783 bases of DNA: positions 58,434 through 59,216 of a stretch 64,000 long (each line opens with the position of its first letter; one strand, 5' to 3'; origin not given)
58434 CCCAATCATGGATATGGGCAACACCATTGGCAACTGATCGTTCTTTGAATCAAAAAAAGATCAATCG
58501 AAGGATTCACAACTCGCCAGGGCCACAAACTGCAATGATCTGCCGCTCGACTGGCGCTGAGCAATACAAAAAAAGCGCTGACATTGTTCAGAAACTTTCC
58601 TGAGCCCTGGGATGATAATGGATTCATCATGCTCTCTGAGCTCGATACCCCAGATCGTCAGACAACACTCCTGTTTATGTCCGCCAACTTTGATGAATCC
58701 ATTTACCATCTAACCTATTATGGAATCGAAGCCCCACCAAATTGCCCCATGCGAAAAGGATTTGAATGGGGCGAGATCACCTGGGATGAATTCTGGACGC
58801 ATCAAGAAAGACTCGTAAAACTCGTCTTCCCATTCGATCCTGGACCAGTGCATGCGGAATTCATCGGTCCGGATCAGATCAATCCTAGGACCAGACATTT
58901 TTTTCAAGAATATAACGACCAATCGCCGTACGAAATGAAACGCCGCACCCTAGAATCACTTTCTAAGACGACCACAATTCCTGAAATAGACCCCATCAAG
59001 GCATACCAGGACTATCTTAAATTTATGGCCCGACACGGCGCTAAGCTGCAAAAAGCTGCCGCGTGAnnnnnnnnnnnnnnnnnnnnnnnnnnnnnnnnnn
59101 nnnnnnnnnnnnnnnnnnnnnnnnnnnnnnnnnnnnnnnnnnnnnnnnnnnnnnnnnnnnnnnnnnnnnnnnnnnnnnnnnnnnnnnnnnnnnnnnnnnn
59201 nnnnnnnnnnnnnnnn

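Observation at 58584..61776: Block of four orphan genes downstream of pilBTC, three with signal peptides and cysteine-rich mature regions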

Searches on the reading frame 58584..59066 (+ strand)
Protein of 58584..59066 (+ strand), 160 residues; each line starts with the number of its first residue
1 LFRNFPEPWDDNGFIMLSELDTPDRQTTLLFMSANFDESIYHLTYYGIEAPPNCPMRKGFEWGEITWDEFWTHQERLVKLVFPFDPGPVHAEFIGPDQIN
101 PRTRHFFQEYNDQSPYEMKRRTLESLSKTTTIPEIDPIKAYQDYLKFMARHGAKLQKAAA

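Call 3: search_protein_families(library=pfam, max_evalue=1, proteins=[window:58584-59066:+])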
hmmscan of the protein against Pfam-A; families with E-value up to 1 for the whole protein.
window:58584-59066:+ (160 aa): 0 families

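Call 4: search_protein_families(library=ncbifam, max_evalue=1, proteins=[window:58584-59066:+])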
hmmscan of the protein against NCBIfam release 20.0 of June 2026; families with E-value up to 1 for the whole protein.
window:58584-59066:+ (160 aa): 0 families

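Call 19: list_cluster_members(proteins=[window:58584-59066:+, window:58629-59066:+, window:59195-59638:+, window:59063-59638:+, window:59852-60760:-, window:61081-61713:-, window:61081-61776:-, window:61877-62950:-, window:57193-58470:+])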
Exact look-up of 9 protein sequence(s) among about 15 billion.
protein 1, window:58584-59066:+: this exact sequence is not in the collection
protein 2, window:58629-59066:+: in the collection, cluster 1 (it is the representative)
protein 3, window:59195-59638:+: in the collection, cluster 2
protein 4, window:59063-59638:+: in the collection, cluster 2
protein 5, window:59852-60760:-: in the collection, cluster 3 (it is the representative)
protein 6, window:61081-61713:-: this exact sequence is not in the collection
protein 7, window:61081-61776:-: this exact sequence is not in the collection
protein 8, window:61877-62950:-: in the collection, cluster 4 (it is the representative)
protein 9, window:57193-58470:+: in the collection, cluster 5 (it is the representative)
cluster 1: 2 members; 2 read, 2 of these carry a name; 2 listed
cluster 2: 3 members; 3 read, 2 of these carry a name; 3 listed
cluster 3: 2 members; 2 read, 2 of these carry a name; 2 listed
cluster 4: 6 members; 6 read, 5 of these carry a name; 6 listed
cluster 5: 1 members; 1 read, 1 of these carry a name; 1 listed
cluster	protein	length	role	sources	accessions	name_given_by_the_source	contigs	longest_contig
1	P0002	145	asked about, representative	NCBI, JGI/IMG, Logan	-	hypothetical protein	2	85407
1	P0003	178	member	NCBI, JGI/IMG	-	hypothetical protein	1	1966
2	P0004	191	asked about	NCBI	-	-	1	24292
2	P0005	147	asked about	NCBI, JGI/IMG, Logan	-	hypothetical protein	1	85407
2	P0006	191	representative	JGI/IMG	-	hypothetical protein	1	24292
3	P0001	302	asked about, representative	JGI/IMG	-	hypothetical protein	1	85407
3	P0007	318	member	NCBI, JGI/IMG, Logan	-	hypothetical protein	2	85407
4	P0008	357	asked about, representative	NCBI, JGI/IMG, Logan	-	hypothetical protein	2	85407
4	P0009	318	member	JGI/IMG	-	hypothetical protein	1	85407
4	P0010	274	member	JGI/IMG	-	hypothetical protein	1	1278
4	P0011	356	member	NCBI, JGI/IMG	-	hypothetical protein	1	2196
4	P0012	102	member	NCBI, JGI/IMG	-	hypothetical protein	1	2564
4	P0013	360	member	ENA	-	-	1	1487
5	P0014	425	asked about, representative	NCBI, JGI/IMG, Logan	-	type IV pilus assembly protein PilC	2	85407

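Call 21: find_encoding_contigs(protein=P0006, flank=10000, max_places=6)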
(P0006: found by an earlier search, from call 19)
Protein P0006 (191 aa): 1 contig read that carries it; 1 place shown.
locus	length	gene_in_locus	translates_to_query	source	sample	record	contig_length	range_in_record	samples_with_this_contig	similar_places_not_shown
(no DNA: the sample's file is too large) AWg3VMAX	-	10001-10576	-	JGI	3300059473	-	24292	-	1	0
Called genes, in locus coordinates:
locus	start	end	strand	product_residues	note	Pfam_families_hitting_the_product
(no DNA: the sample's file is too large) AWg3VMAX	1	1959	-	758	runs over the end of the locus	PF01804:Penicil_amidase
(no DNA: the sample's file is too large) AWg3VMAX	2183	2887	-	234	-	-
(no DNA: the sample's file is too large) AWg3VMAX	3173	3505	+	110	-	PF00216:Bac_DNA_binding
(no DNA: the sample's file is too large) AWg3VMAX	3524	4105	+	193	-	PF01923:Cob_adeno_trans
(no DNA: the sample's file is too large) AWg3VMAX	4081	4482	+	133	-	-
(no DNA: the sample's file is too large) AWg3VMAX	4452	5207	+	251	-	-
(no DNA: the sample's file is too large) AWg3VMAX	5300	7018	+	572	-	PF05157:MshEN, PF00437:T2SSE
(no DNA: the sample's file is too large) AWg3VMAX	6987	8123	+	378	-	PF00437:T2SSE, PF13401:AAA_22 (faint)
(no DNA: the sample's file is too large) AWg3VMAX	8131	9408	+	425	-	PF28597:T2SSF_N, PF00482:T2SSF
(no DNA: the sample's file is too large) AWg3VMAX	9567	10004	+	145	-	-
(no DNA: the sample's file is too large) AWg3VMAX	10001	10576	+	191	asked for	-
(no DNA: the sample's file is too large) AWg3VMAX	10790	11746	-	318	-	-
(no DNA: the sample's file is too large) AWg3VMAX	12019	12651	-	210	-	-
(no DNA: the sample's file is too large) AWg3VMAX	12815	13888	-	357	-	PF09243:Rsm22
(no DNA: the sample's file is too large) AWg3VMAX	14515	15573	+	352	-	PF13679:Methyltransf_32, PF13847:Methyltransf_31 (weak)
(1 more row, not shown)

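Call 22: find_encoding_contigs(protein=P0003, flank=10000, max_places=6)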
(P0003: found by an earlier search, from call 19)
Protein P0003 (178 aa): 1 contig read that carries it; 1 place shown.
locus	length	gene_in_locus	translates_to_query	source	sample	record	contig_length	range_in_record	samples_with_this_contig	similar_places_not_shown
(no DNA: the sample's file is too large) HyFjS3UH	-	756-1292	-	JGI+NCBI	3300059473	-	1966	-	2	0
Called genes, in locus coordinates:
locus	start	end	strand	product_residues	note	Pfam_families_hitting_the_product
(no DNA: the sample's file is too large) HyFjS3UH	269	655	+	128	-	-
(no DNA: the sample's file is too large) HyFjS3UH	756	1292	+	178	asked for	-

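Call 23: find_encoding_contigs(protein=P0002, flank=10000, max_places=6)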
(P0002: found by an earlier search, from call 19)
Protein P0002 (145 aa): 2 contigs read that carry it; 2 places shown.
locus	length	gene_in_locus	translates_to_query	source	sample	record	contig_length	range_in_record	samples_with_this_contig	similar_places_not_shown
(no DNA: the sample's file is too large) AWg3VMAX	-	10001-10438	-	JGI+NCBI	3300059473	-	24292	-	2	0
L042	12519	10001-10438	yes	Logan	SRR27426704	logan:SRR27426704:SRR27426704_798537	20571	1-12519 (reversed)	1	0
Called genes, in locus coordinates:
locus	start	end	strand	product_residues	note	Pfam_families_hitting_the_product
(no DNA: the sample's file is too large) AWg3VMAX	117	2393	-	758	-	PF01804:Penicil_amidase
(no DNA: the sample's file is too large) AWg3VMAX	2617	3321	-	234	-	-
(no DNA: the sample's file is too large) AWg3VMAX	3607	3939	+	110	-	PF00216:Bac_DNA_binding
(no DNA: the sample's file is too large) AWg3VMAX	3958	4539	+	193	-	PF01923:Cob_adeno_trans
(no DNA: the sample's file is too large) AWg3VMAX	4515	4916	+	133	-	-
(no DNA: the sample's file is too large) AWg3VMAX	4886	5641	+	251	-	-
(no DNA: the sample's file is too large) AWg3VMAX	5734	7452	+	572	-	PF05157:MshEN, PF00437:T2SSE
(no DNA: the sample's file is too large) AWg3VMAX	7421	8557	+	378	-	PF00437:T2SSE, PF13401:AAA_22 (faint)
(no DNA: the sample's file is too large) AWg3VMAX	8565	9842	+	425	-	PF28597:T2SSF_N, PF00482:T2SSF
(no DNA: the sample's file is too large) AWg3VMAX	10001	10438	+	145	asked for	-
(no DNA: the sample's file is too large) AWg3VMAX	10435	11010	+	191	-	-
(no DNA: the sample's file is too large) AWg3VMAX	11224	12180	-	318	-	-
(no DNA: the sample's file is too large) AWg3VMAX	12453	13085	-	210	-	-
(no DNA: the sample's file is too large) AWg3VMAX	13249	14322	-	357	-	PF09243:Rsm22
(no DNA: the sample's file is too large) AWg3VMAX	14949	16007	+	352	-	PF13679:Methyltransf_32, PF13847:Methyltransf_31 (weak)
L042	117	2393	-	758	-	PF01804:Penicil_amidase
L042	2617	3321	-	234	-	-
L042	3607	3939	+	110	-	PF00216:Bac_DNA_binding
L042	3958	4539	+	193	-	PF01923:Cob_adeno_trans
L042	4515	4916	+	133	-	-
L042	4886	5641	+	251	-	-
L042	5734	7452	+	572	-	PF05157:MshEN, PF00437:T2SSE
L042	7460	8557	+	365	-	PF00437:T2SSE, PF13401:AAA_22 (faint)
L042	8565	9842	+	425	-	PF28597:T2SSF_N, PF00482:T2SSF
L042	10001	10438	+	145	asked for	-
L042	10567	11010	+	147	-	-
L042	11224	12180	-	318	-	-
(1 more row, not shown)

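Call 26: find_encoding_contigs(protein=P0011, flank=10000)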
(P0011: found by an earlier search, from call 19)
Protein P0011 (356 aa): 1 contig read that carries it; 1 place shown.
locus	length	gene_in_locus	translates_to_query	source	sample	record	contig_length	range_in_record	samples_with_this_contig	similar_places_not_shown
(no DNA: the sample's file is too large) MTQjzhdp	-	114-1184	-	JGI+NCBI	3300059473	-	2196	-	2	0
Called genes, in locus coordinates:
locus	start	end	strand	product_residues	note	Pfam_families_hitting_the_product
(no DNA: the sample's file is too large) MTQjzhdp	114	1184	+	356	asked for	PF09243:Rsm22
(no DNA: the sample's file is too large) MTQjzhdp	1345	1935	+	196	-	-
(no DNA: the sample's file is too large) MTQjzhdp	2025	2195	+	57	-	?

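Call 27: find_encoding_contigs(protein=P0013, flank=10000)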
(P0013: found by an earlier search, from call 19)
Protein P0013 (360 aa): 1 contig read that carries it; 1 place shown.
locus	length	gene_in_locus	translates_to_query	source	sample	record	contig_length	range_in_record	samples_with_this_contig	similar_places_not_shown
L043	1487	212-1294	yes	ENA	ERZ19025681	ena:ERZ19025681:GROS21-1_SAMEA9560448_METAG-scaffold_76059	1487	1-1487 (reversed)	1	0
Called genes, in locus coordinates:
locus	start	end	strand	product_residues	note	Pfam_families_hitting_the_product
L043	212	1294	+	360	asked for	PF09243:Rsm22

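Call 28: find_homologous_proteins(query=P0003, max_evalue=0.01)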
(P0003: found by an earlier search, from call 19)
Query P0003 (178 aa): 3 proteins with E <= 0.01 among 8 candidates.
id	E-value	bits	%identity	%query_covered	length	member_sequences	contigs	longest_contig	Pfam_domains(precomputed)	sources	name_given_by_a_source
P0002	2.8e-94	332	98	81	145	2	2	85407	-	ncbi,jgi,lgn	jgi:hypothetical protein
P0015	3.1e-85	303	74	100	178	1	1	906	-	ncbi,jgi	jgi:hypothetical protein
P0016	2.2e-82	293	71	100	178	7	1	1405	-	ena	-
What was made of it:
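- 58584..59066 (+): A: a cytoplasmic 160-aa ORF (TTG start; 145 aa from the ATG at 58629). It is a 5'-truncated paralog of a 178-aa family. Relatives are P0003 (98%), P0015 (74%) and P0016 (71%), all 178 aa (call 28).
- Checked: It has 71-98% identical relatives of 178 aa (call 28).
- Tried and rejected: A's family was found (call 28).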

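Call 29: find_encoding_contigs(protein=P0016, flank=10000, max_places=10)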
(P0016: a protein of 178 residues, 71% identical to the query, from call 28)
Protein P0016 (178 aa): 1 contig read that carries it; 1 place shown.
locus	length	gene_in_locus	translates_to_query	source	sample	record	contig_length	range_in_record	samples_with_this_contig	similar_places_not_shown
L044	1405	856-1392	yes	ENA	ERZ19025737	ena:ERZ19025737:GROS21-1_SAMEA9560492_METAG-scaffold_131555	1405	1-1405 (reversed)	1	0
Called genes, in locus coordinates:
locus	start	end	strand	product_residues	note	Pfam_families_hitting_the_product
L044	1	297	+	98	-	?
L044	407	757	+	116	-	-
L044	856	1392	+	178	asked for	-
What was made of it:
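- Elsewhere A's relatives pair with a 116-128-aa gene, not with B, C or D (calls 22, 29).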

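Call 30: find_encoding_contigs(protein=P0015, flank=10000)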
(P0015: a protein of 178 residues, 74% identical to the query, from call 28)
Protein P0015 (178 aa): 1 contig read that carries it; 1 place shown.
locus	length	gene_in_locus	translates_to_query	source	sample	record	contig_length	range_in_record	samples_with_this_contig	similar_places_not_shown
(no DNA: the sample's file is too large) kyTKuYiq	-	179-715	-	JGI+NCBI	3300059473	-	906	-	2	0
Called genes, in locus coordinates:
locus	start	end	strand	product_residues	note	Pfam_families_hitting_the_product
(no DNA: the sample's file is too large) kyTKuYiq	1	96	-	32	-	?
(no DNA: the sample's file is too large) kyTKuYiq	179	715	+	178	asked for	-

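Call 34: find_related_loci(query=A1, collection=metagenome_contigs, flank=10000)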
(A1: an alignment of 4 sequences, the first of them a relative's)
Query A1 (357 aa) in metagenome_contigs; peptide patterns used: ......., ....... (x = any residue, [..] = any of these).
189 stretches matched a pattern; 117 encode a relative of the query (tblastn E <= 1e-3); the best 80 are kept; 80 distinct loci.
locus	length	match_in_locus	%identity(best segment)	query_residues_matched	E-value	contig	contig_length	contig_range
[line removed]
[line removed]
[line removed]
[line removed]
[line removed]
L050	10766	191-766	46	164-353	2e-51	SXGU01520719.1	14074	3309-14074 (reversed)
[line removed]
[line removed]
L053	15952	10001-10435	32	159-301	3e-17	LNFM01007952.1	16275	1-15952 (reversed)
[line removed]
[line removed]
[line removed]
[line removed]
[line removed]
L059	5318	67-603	33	182-350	5e-15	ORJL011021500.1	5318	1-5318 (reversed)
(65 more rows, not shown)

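Call 41: search_protein_families(library=phrogs, max_evalue=1, proteins=[P0003, L044:407-757:+])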
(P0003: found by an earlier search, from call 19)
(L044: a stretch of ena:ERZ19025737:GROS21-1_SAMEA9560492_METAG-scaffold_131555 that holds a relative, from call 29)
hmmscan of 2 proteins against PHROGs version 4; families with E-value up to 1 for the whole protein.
P0003 (178 aa): 0 families

L044:407-757:+ (116 aa): 1 family
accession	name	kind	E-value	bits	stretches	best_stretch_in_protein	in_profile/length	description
phrog_10572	-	unknown function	0.22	12.4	1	94-110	29-45/58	-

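Call 42: search_protein_families(library=padloc, max_evalue=1, proteins=[P0003, L044:407-757:+])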
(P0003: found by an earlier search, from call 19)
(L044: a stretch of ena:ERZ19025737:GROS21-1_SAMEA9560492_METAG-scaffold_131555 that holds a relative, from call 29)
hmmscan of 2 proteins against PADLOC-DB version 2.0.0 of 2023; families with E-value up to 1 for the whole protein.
P0003 (178 aa): 0 families

L044:407-757:+ (116 aa): 0 families

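Call 43: search_solved_structures(query=A3, max_evalue=10)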
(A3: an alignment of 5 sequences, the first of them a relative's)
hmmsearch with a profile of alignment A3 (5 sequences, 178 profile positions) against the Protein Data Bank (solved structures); distinct sequences matched with E-value up to 10: 11.
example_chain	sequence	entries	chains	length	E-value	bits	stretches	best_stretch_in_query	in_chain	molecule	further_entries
6m5y_A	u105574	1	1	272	0.0037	20.3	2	98-122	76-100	Galectin-1,Galectin-1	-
1w6m_A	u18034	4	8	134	1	12.4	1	94-122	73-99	GALECTIN-1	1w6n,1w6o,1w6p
5mwt_A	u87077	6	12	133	1.5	11.8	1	98-122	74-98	Galectin-1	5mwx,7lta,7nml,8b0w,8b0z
1gzw_A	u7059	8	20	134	1.6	11.8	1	98-122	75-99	GALECTIN-1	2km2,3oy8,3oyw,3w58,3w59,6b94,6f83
3t2t_A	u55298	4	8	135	1.6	11.8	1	98-122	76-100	Galectin-1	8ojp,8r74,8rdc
9i4k_A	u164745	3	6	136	1.6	11.7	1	98-122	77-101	Galectin-1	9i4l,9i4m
4q1p_A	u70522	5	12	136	1.6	11.7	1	98-122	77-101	Galectin-1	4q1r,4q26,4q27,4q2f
1w6q_A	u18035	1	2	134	1.6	11.7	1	98-122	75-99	GALECTIN-1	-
4y1y_A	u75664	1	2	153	2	11.4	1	98-122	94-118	Galectin-1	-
4xbl_A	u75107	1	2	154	2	11.4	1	98-122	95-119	Galectin-1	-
4y1u_B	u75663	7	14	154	2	11.4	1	98-122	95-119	Galectin-1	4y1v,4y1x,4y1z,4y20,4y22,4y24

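Call 55: find_related_loci(query=A4, collection=viral_contigs, flank=10000)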
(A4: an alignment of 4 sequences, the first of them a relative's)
Query A4 (178 aa) in viral_contigs; peptide patterns used: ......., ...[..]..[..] (x = any residue, [..] = any of these).
75 stretches matched a pattern, but none encodes a relative of the query by tblastn (E <= 1e-3).

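Call 57: search_protein_families(library=pfam, max_evalue=5, proteins=[P0003, P0015, P0016, L044:407-757:+])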
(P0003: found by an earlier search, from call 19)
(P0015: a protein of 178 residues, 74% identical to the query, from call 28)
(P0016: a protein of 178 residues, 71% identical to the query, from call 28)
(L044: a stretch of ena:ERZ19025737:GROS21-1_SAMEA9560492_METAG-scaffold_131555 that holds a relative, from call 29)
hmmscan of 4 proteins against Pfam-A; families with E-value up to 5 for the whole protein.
P0003 (178 aa): 0 families

P0015 (178 aa): 0 families

P0016 (178 aa): 0 families

L044:407-757:+ (116 aa): 0 families

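Call 58: predict_structure(alignment_id=A4)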
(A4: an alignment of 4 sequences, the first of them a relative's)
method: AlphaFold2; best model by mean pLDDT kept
length: 178 residues; sequences in the alignment: 4
mean_pLDDT: 62.6   pTM: 0.51
mean pLDDT of the five models: 62.6, 61.9, 54.1, 53.9, 38.5
residues with pLDDT >= 90: 0; 70-90: 48; 50-70: 107; < 50: 23
segments of 3 or more residues with pLDDT < 50: 1-8, 28-33, 148-152
pLDDT, mean of each block of 10 residues (from residue 1): 42 66 55 62 72 58 71 60 60 71 69 74 67 62 56 55 68 56
secondary structure, 60 per line:
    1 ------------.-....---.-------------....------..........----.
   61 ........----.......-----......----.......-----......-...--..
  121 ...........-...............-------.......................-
elements in order: H15-18 E36-39 E46-55 E60-68 H73-79 H85-90 E95-101 E107-112 H119-131 H133-147 H155-177
